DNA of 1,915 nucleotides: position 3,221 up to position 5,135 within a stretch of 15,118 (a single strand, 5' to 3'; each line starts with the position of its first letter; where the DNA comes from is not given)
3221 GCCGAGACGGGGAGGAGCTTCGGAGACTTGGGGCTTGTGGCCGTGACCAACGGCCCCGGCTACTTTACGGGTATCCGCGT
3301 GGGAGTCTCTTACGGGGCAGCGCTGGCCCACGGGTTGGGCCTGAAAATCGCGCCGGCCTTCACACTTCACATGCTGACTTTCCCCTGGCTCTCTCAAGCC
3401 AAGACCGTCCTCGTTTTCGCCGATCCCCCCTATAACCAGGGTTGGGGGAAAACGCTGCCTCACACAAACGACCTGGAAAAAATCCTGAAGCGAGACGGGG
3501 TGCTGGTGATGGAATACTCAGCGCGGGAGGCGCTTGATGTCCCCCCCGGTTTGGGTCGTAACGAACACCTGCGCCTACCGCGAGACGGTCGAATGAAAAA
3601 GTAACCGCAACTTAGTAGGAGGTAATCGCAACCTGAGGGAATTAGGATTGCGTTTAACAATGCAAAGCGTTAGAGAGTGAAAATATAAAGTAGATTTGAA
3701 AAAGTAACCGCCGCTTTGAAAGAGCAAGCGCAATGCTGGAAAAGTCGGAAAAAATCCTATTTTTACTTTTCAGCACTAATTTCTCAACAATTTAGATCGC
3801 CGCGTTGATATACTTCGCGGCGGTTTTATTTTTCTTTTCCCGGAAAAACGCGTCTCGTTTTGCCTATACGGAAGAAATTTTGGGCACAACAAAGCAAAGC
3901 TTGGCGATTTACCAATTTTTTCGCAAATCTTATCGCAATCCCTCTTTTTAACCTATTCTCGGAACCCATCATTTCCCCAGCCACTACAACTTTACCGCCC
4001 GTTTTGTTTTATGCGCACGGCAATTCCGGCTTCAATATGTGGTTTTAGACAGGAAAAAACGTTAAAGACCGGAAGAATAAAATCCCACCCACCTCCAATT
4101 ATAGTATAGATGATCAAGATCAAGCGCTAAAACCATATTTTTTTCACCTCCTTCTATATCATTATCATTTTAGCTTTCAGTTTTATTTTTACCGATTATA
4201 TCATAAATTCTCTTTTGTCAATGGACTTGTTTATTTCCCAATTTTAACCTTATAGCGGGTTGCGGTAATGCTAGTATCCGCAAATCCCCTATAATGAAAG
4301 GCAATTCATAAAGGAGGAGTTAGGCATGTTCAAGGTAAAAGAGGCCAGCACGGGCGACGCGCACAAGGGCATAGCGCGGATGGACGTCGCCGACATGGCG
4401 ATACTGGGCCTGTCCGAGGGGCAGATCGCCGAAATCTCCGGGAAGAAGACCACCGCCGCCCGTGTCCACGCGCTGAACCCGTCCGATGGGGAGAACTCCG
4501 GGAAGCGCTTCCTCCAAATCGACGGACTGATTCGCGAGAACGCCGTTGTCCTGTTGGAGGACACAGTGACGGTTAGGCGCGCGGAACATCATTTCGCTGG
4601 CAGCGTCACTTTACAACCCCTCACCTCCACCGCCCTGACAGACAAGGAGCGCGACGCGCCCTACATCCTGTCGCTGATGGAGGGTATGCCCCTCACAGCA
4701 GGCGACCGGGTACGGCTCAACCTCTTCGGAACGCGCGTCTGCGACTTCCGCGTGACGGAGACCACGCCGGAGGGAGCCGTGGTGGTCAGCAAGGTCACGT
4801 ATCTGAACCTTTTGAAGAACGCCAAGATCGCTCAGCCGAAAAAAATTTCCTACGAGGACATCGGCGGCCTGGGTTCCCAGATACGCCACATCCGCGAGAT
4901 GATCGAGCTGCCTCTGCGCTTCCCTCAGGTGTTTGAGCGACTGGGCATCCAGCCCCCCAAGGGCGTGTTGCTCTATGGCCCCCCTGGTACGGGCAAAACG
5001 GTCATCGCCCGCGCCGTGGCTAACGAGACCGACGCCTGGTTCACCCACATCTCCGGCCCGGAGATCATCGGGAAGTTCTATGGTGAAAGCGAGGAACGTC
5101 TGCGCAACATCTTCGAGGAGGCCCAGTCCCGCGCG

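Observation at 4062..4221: Near-consensus promoter plus strong RBS driving a 24-aa aromatic-rich ORF in a 720-bp AT-rich spacer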

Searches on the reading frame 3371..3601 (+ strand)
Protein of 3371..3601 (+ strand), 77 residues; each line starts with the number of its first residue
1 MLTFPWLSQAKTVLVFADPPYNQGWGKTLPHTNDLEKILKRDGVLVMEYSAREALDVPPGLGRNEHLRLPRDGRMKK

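Call 46: find_homologous_proteins(query=window:3371-3601:+, max_evalue=0.001)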
Query window:3371-3601:+ (77 aa): 1 proteins with E <= 0.001 among 1 candidates.
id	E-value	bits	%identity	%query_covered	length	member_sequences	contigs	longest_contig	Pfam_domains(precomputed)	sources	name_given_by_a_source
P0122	9.8e-17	79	85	60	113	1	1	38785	PF03602.22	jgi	jgi:16S rRNA G966 N2-methylase RsmD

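Call 47: find_encoding_contigs(protein=P0122, flank=8000, max_places=5)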
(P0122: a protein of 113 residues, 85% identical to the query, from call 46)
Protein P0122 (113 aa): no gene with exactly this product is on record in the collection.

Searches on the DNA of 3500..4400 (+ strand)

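Call 8: search_rna_families(source=window, start=3500, end=4400, threshold=evalue, max_evalue=10)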
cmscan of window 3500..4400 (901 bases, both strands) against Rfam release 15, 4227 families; matches with E-value up to 10: 5.
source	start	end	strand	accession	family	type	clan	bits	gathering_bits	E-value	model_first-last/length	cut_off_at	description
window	4079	4162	-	RF01174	snoU43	Gene; snRNA; snoRNA; CD-box;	-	19.8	45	2.7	1-79/79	no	Small nucleolar RNA U43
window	3717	3788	+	RF02111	IS009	Gene;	-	17.1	117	0.15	1-199/199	no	IS009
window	3628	3870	+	RF00447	IRES_Kv1_4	Cis-reg; IRES;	-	15.8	100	0.52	1-259/259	no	Voltage-gated potassium-channel Kv1.4 IRES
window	3716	3829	+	RF02901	AaHKsRNA41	Gene; sRNA;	-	15.7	97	0.57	1-187/187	no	Aggregatibacter sRNA 41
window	4286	4326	-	RF02888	BtsR1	Gene; sRNA;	-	14.1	66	8.3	1-51/51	no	Bacillus sRNA 1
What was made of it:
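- On Any Rfam RNA family: Only noise at E up to 10 in 3500-4400 (call 8).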

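Call 27: search_dna_similar(query=window:3605-4325:+, collection=phages, mode=distant, max_evalue=0.01, max_rows=10)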
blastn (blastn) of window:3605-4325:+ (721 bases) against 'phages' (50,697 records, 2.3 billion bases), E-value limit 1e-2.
No match.

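Call 28: search_dna_similar(query=window:3605-4325:+, collection=plasmids, mode=distant, max_evalue=0.01, max_rows=10)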
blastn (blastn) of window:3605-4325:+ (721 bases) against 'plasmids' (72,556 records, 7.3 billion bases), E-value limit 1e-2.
No match.

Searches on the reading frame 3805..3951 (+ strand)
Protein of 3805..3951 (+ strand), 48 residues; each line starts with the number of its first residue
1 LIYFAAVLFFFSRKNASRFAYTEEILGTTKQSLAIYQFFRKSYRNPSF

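Call 52: search_protein_families(library=pfam, proteins=[window:3805-3951:+], max_evalue=1)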
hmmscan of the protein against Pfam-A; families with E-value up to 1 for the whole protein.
window:3805-3951:+ (48 aa): 1 family
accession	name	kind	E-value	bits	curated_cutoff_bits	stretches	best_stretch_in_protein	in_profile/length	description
PF01554.23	MatE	-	0.08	13.1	24.9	1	2-38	84-120/161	MatE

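Call 53: search_protein_families(library=phrogs, proteins=[window:3805-3951:+], max_evalue=1)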
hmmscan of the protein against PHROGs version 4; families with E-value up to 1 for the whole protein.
window:3805-3951:+ (48 aa): 0 families

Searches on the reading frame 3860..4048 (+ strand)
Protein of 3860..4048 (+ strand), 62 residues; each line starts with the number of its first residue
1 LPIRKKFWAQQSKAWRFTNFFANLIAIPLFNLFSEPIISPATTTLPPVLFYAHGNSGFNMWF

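Call 52: search_protein_families(library=pfam, proteins=[window:3860-4048:+], max_evalue=1)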
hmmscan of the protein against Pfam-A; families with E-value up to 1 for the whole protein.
window:3860-4048:+ (62 aa): 0 families

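Call 53: search_protein_families(library=phrogs, proteins=[window:3860-4048:+], max_evalue=1)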
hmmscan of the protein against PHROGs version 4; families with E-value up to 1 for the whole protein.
window:3860-4048:+ (62 aa): 0 families

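Call 54: search_protein_families(library=padloc, proteins=[window:3860-4048:+], max_evalue=1)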
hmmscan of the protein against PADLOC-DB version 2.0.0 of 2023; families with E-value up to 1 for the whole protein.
window:3860-4048:+ (62 aa): 0 families
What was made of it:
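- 3605..4061 (-): Untranslated AT-rich stretch downstream of the ORF. It holds no gene, no recognised RNA and no minus-strand terminator. Fragments have no Pfam, PHROGs or PADLOC match (calls 52-54).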

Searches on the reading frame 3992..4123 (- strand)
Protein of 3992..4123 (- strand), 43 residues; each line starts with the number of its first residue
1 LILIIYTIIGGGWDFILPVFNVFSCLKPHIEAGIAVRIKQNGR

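Call 38: search_protein_representatives(protein=window:3992-4123:-)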
Query: 43 residues. Proteins with E-value up to 0.001 (for the whole library): 1; up to 1e-10: 0; up to 1e-30: 0. The best 1 are listed.
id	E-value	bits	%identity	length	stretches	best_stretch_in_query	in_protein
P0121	3.5e-04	36.2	-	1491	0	-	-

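Call 49: list_cluster_members(proteins=[P0122, window:3992-4123:-, window:3014-3604:+])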
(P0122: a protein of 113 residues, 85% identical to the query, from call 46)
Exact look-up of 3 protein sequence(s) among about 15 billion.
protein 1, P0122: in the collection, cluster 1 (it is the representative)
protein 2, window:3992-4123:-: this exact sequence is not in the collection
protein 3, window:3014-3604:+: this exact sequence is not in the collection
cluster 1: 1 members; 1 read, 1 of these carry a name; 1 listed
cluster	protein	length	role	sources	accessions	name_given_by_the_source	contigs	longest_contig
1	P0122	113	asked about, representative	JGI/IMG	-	16S rRNA G966 N2-methylase RsmD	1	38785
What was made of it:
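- Tried and rejected: The only RsmD relative found (P0122) could not be located on a contig (calls 46, 47, 49).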

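Call 52: search_protein_families(library=pfam, proteins=[window:3992-4123:-], max_evalue=1)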
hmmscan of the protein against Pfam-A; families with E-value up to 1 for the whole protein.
window:3992-4123:- (43 aa): 0 families

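Call 53: search_protein_families(library=phrogs, proteins=[window:3992-4123:-], max_evalue=1)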
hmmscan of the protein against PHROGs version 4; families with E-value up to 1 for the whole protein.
window:3992-4123:- (43 aa): 1 family
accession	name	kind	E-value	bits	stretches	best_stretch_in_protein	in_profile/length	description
phrog_29445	-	unknown function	0.17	13.2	1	2-36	18-52/87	-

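Call 54: search_protein_families(library=padloc, proteins=[window:3992-4123:-], max_evalue=1)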
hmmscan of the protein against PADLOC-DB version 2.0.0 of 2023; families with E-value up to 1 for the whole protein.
window:3992-4123:- (43 aa): 0 families

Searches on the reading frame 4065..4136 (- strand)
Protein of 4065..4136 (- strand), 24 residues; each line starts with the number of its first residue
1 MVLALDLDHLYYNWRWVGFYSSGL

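Call 22: search_protein_families(library=ncbifam, proteins=[window:4065-4136:-], max_evalue=10)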
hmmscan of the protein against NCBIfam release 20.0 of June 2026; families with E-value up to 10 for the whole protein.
seq(24 aa): 0 families

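Call 35: search_dna_similar(query=window:4065-4136:-, collection=plasmids, mode=protein, max_evalue=10, max_rows=10)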
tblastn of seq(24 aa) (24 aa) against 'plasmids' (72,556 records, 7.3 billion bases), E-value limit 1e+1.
Records with a match: 1; places in all: 1; records where one place covers at least 80% of the query: 1.
Best place of each record, by identity: <60% 1.
By first word of the organism name: Caballeronia 1.
By predicted mobility (MOB-suite, as given by PLSDB): non-mobilizable 1.
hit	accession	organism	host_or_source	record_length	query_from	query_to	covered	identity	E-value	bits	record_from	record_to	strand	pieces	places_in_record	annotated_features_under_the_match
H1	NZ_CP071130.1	Caballeronia sp. M1242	Homo sapiens,ETA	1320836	4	24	88%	52.4%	9e+0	28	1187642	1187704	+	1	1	none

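Call 36: search_dna_similar(query=window:4065-4136:-, collection=phages, mode=protein, max_evalue=10, max_rows=10)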
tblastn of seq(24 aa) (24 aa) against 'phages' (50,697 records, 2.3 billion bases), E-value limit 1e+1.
No match.

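Call 52: search_protein_families(library=pfam, proteins=[window:4065-4136:-], max_evalue=1)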
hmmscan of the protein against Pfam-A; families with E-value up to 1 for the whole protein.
seq(24 aa): 0 families

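Call 53: search_protein_families(library=phrogs, proteins=[window:4065-4136:-], max_evalue=1)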
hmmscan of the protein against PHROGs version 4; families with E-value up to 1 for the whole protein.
seq(24 aa): 0 families

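Call 54: search_protein_families(library=padloc, proteins=[window:4065-4136:-], max_evalue=1)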
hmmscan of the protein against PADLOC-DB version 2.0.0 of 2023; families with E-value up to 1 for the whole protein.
seq(24 aa): 0 families

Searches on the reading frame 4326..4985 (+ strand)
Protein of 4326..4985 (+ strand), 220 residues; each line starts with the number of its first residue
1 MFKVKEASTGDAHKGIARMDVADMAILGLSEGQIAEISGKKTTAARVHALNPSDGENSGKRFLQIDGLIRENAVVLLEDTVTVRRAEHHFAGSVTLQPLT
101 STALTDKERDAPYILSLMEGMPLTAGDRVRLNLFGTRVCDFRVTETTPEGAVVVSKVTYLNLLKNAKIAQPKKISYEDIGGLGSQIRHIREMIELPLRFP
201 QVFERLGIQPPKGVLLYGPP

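Call 16: find_related_loci(query=window:4326-4985:+, collection=metagenome_contigs, flank=4000)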
Query window:4326-4985:+ (220 aa) in metagenome_contigs; peptide patterns used: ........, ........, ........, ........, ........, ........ (x = any residue, [..] = any of these).
583 stretches matched a pattern; 14 encode a relative of the query (tblastn E <= 1e-3); 14 distinct loci.
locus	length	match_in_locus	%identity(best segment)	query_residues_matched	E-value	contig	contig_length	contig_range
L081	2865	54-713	85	1-220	2e-134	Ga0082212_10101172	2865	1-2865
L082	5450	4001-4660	84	1-220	3e-128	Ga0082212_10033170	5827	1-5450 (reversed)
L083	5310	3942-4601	81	1-220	3e-122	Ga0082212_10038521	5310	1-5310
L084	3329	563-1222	80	1-220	1e-122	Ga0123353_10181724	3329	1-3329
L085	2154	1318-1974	80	1-220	2e-124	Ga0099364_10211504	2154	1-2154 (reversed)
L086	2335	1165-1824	79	1-220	1e-122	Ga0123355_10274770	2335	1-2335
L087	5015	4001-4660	77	1-220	4e-115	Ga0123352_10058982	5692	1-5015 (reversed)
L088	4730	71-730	78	1-220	3e-113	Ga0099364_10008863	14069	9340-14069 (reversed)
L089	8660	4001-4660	75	1-220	4e-112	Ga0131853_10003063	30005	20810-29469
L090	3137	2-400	82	88-220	7e-74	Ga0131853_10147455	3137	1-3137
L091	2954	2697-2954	74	1-86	3e-37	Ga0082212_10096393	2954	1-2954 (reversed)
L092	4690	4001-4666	35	2-220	4e-31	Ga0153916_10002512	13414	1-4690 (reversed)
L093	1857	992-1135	96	173-220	1e-27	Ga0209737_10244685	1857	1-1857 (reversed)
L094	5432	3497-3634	34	174-220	1e-5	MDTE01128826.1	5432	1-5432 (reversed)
